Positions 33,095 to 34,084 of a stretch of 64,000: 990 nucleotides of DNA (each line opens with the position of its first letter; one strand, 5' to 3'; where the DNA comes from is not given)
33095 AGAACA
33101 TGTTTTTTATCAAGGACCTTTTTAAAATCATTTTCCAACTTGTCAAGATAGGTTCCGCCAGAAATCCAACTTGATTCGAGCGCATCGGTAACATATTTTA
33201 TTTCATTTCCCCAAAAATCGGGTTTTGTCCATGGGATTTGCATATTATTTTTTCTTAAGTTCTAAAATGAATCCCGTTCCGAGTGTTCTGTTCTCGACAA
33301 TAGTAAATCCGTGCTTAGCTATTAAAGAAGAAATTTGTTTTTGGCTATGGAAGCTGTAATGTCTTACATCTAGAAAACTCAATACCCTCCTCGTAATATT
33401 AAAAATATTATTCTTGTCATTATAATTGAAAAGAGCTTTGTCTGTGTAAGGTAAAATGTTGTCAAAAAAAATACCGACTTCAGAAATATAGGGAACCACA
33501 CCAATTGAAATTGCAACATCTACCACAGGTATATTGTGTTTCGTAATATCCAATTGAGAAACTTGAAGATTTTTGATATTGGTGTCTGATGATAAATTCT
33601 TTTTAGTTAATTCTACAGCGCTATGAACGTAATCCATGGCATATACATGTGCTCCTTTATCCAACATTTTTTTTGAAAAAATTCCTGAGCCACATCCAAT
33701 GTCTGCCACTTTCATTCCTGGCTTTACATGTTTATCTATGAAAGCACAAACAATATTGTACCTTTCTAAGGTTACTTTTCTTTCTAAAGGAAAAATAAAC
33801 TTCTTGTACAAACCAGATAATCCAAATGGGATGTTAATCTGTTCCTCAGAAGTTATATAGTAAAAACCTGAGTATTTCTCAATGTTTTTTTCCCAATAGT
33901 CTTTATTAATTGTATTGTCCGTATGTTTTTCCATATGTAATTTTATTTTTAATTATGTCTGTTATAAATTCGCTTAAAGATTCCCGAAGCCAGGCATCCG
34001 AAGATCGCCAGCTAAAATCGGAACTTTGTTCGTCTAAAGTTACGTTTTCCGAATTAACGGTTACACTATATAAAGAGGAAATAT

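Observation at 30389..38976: Ten-gene Arn-like operon for a heavily tailored amino sugar, with no characterised counterpart I can name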

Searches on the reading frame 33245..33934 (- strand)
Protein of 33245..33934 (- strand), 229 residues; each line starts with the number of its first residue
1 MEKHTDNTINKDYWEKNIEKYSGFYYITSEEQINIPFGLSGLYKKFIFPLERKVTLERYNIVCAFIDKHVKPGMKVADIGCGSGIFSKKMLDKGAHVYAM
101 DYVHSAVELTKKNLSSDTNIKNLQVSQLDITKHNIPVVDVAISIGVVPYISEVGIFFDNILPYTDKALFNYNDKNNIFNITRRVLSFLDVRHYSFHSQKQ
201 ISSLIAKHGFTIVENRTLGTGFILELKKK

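Call 5: search_protein_families(library=pfam, proteins=[window:33245-33934:-], max_evalue=0.01)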
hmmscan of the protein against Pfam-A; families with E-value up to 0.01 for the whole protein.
window:33245-33934:- (229 aa): 14 families
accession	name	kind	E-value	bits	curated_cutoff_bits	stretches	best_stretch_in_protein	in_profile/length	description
PF13847.12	Methyltransf_31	-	2.5e-09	37.4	27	1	71-153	2-90/145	Methyltransferase domain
PF13489.12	Methyltransf_23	-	1.5e-08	34.9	27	1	71-214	21-163/164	Methyltransferase domain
PF08241.18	Methyltransf_11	-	1.7e-08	35.5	21.2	1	78-160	2-83/95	Methyltransferase domain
PF13649.12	Methyltransf_25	-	2e-08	35.3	27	1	76-151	1-78/97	Methyltransferase domain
PF06325.19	PrmA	-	3.7e-08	33.7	22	1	65-135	154-227/296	Ribosomal protein L11 methyltransferase (PrmA)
PF08242.18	Methyltransf_12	-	4.4e-08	34.2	30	1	78-160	2-88/98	Methyltransferase domain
PF05175.20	MTS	-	2.3e-06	27.8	23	1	72-133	31-93/170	Methyltransferase small domain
PF01728.25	FtsJ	-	1.6e-05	25.4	24.1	1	70-149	19-108/181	FtsJ-like methyltransferase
PF02353.26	CMAS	-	2.4e-05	24.2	27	1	68-148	58-138/273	Mycolic acid cyclopropane synthetase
PF03848.20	TehB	-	0.00028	20.8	20.4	1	68-143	27-101/193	Tellurite resistance protein TehB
PF01135.25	PCMT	-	0.00047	20.4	20.3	1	63-127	66-130/210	Protein-L-isoaspartate(D-aspartate) O-methyltransferase (PCMT)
PF00398.26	RrnaAD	-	0.00061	19.4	24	1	69-137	27-92/263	Ribosomal RNA adenine dimethylase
PF12847.13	Methyltransf_18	-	0.003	18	27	1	66-127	8-71/151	Methyltransferase domain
PF13679.12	Methyltransf_32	-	0.0093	16.4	27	0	62-137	13-96/143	Methyltransferase domain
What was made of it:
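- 33245..33934 (-): Class I SAM methyltransferase, 229 aa. Predicted to methylate the amino (or a hydroxyl) group of the sugar. It occupies the slot held by a GNAT acetyltransferase in related clusters. Methyltransf_31/23/11/25 (call 5).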

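Call 6: search_protein_families(library=ncbifam, proteins=[window:33245-33934:-], max_evalue=0.01)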
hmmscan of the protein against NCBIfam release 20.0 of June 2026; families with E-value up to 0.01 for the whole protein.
window:33245-33934:- (229 aa): 45 families (the best 25 are shown)
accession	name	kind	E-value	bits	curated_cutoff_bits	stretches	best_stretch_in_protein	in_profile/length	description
TIGR02021.1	BchM-ChlM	equivalog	8.2e-14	51.5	158.9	1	65-222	47-210/218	magnesium protoporphyrin IX methyltransferase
NF043040.1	corrin_prot_MT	hypoth_equivalog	3.7e-11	42.9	180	1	53-132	21-101/216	corrinoid protein-associated methyltransferase CpaM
TIGR01983.1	UbiG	equivalog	1.2e-08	34.6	102.95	1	72-157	49-136/228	bifunctional 2-polyprenyl-6-hydroxyphenol methylase/3-demethylubiquinol 3-O-methyltransferase UbiG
NF001786.0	PRK00517.2-4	equivalog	1.4e-08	34.2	327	1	63-117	134-188/277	50S ribosomal protein L11 methyltransferase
TIGR02072.1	BioC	equivalog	2.2e-08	34.2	184.95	1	63-213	24-174/244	malonyl-ACP O-methyltransferase BioC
NF011529.0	PRK14968.1-3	equivalog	6.4e-08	32.2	162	1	71-131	33-92/198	putative methyltransferase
TIGR00406.1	prmA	equivalog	1.3e-07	31.3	183.15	1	66-140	153-228/288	50S ribosomal protein L11 methyltransferase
NF000499.2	Erm23S_rRNA_broad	equivalog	3.4e-07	29.9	212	1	70-151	21-98/244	23S ribosomal RNA methyltransferase Erm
TIGR03534.1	RF_mod_PrmC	equivalog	1.7e-06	27.7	199.1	1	71-142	85-161/253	peptide chain release factor N(5)-glutamine methyltransferase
NF001556.0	PRK00377.1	equivalog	8.5e-06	25.7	238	1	64-123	32-94/198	cobalt-precorrin-6Y C(15)-methyltransferase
TIGR00537.1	hemK_rel_arch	hypoth_equivalog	1.9e-05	24.5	87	1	74-133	21-78/179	HemK2/MTQ2 family protein methyltransferase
TIGR02469.1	CbiT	equivalog_domain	2.2e-05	24.7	78.3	1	69-136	16-87/124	precorrin-6Y C5,15-methyltransferase (decarboxylating) subunit CbiT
NF012222.1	erm_A_23S_MT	exception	4.1e-05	23.2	475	1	75-150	33-105/243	23S rRNA (adenine(2058)-N(6))-methyltransferase Erm(A)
TIGR00755.1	ksgA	equivalog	5.3e-05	22.7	171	1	70-149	27-104/256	16S rRNA (adenine(1518)-N(6)/adenine(1519)-N(6))-dimethyltransferase RsmA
NF041536.1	ArsM_DUF2284_UU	exception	5.5e-05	21.7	575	1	61-152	65-160/459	arsenite methyltransferase/DUF2284 domain selenoprotein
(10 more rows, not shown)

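Call 77: search_solved_structures(query=window:33245-33934:-, max_evalue=0.01)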
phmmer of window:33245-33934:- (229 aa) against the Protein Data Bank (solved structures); distinct sequences matched with E-value up to 0.01: 9.
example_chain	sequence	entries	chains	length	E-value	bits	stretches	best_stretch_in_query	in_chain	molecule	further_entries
5wp5_A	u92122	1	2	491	1.9e-07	34.3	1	73-144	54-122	Phosphomethylethanolamine N-methyltransferase 2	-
2yxd_A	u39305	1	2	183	2.7e-07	33.8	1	74-125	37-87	Probable cobalt-precorrin-6Y C(15)-methyltransferase [decarboxylating]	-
5wp4_A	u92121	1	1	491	3.2e-07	33.6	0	73-143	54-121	Phosphoethanolamine N-methyltransferase 1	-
9rfr_A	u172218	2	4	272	1.2e-05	28.4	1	62-131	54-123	Ubiquinone biosynthesis O-methyltransferase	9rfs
6rbd_y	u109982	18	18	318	0.00035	23.6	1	20-149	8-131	Dimethyladenosine transferase | rRNA adenine N(6)-methyltransferase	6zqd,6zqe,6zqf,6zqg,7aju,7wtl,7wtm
6wlf_A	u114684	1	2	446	0.0033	20.4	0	72-126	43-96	Phosphoethanolamine N-methyltransferase 1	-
1jg1_A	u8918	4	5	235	0.004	20.2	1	53-137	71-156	protein-L-isoaspartate O-methyltransferase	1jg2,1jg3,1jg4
7wzg_A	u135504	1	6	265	0.0048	19.9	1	64-118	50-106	Cypemycin N-terminal methyltransferase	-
3d2l_A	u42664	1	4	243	0.0096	18.9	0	43-119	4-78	SAM-dependent methyltransferase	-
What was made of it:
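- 33245..33934 (-): Only weak, generic PDB hits; the best are phosphoethanolamine N-methyltransferases (call 77).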
